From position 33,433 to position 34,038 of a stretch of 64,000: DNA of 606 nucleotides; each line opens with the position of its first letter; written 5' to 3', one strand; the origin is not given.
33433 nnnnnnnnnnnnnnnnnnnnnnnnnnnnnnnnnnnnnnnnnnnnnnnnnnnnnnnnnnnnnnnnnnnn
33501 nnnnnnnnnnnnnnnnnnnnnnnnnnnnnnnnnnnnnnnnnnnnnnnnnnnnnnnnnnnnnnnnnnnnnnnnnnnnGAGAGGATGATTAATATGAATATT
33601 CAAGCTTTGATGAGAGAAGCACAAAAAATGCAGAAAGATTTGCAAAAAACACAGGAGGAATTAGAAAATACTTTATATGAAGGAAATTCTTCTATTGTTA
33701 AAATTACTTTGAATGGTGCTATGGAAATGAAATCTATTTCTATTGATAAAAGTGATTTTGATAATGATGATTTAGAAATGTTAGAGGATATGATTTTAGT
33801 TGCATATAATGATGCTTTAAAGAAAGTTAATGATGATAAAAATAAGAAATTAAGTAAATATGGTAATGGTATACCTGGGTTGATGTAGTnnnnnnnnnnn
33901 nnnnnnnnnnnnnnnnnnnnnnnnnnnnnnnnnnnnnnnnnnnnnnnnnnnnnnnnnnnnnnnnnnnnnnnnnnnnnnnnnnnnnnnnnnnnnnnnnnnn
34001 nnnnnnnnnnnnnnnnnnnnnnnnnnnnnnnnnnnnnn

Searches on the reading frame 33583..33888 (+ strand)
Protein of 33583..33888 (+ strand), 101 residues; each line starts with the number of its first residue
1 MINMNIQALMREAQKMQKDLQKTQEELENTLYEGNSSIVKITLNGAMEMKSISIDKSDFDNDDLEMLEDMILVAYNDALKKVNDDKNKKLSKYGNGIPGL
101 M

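Call 15: search_protein_families(library=pfam, proteins=[window:33583-33888:+], max_evalue=0.0001)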
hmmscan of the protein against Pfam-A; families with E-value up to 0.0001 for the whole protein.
window:33583-33888:+ (101 aa): 1 family
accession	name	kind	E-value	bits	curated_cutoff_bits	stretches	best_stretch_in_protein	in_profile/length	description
PF02575.21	YbaB_DNA_bd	-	1.7e-24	86.2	25.5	1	10-96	1-89/91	YbaB/EbfC DNA-binding family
